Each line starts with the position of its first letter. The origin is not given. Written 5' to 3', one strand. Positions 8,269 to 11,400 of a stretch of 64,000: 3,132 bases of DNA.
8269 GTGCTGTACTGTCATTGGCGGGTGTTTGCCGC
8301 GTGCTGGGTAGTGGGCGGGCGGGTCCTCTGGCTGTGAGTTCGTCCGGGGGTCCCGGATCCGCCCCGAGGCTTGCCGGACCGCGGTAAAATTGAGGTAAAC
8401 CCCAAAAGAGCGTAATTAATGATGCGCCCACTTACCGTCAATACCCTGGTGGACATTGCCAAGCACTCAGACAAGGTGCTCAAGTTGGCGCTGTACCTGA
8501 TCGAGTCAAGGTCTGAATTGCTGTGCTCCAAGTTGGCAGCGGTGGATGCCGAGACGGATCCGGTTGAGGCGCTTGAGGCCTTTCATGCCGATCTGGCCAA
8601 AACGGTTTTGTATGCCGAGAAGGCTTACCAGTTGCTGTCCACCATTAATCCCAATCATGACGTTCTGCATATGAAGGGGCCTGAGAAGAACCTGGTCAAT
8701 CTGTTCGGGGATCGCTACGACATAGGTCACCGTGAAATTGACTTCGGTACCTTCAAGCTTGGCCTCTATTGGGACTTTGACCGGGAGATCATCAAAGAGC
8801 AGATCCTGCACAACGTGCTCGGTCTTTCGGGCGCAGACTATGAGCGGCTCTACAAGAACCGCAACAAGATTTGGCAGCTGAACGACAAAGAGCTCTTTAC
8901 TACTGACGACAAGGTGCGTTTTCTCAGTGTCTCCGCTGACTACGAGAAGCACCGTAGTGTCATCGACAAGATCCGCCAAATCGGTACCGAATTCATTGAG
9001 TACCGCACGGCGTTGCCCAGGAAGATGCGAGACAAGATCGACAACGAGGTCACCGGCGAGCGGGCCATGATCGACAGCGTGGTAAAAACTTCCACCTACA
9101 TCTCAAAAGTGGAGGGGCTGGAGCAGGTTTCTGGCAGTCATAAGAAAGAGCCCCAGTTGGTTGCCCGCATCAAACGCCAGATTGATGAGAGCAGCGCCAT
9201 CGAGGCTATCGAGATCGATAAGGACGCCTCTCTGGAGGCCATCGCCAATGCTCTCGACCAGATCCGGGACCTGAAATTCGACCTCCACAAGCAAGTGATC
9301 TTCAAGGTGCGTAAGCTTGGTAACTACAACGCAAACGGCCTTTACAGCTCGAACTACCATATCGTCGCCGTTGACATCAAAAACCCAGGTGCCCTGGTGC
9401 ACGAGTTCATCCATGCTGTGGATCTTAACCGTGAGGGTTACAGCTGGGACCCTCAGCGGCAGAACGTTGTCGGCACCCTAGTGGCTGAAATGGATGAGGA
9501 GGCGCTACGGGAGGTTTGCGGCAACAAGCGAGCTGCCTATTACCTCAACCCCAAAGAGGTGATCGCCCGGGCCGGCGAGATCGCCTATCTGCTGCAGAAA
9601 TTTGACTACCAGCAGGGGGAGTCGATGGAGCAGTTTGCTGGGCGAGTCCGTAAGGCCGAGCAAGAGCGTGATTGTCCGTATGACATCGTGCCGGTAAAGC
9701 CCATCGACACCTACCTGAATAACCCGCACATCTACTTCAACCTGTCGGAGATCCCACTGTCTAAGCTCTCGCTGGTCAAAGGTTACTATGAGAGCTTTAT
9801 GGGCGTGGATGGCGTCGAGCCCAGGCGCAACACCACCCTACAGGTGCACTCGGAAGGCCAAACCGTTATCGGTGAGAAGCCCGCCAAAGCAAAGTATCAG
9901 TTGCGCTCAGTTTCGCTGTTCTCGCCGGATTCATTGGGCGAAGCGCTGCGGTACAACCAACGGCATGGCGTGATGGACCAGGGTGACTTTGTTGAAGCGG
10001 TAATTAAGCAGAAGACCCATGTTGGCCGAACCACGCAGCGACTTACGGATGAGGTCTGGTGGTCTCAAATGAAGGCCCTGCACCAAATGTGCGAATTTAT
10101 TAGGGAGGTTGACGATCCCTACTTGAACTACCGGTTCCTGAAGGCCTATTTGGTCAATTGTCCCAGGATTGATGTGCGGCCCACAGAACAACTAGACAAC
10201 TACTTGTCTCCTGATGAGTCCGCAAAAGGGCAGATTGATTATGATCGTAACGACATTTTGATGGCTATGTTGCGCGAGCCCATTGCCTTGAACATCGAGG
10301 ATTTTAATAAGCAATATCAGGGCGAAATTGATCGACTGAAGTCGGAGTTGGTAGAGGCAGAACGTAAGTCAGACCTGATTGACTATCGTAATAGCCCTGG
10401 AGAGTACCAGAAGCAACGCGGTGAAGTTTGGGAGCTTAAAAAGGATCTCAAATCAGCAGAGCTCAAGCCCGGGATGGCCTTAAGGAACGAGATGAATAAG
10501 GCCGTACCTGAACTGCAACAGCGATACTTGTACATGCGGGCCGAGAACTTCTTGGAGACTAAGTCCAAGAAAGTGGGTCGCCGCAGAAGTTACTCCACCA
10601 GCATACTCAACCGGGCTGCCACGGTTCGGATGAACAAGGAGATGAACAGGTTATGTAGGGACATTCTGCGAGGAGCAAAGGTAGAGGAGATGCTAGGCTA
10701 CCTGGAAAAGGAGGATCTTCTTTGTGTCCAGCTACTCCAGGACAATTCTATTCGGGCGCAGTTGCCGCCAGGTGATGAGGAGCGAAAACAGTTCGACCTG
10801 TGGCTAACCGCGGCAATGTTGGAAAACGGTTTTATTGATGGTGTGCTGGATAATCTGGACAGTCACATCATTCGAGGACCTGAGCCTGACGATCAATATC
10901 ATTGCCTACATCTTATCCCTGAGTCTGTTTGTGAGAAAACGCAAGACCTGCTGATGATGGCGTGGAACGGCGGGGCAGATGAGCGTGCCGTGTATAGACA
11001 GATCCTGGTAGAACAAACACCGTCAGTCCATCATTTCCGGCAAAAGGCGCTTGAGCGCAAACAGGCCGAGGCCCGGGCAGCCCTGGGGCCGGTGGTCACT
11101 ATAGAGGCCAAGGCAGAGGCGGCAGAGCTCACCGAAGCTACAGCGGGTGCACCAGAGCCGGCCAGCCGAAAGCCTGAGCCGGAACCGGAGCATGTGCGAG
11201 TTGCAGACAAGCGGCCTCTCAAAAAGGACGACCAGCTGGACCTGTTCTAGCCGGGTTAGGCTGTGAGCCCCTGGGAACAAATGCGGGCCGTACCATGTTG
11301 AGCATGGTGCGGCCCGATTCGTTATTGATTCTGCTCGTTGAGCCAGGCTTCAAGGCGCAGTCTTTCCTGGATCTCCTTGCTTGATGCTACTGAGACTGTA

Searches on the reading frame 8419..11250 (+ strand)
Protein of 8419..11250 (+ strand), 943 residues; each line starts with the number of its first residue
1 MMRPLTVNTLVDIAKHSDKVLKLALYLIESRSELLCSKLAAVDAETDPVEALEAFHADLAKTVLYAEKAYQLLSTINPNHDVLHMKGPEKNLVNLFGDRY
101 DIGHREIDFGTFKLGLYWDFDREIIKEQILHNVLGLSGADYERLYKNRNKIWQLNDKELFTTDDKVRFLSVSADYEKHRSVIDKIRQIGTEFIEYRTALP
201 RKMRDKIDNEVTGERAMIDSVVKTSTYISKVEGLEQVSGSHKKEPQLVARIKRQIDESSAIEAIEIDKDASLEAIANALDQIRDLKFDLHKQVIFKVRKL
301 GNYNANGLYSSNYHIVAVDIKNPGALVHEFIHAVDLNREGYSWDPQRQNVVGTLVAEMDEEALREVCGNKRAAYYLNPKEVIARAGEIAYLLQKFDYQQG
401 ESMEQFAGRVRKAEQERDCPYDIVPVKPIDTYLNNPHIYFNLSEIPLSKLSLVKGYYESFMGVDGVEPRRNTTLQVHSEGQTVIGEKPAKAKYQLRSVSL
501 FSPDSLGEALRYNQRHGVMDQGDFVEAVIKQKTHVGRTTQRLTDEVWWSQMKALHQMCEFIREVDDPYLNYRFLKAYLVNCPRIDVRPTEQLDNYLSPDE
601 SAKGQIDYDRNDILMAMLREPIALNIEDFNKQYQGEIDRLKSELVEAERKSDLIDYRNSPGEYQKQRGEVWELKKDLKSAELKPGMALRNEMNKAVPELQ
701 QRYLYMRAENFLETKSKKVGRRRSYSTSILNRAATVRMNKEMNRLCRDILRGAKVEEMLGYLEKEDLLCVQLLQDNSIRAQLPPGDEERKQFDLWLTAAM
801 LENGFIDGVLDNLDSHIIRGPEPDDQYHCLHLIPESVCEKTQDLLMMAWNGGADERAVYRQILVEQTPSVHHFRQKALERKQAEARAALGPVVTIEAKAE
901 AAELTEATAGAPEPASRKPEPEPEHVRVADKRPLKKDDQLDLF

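Call 7: search_protein_families(library=pfam, proteins=[window:8419-11250:+], max_evalue=0.001)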
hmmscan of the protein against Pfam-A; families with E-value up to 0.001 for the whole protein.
window:8419-11250:+ (943 aa): 0 families

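Call 10: search_protein_families(library=phrogs, proteins=[window:8419-11250:+], max_evalue=0.001)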
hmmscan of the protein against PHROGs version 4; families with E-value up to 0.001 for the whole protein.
window:8419-11250:+ (943 aa): 0 families

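Call 98: search_dna_similar(query=window:8419-11250:+, collection=plasmids, mode=protein, max_evalue=0.00001, max_rows=8)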
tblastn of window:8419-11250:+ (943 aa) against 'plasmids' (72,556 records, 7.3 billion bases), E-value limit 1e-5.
Records with a match: 2; places in all: 2; records where one place covers at least 80% of the query: 0.
Best place of each record, by identity: <60% 2.
By first word of the organism name: Alteromonas 2.
By predicted mobility (MOB-suite, as given by PLSDB): non-mobilizable 2.
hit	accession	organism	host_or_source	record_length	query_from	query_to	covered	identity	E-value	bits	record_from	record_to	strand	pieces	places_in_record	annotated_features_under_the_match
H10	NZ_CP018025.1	Alteromonas mediterranea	seawater,seawater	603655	157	461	32%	31.3%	4e-29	134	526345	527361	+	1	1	hypothetical protein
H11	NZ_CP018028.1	Alteromonas mediterranea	seawater,seawater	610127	157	461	32%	31.3%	4e-29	134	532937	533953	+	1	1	hypothetical protein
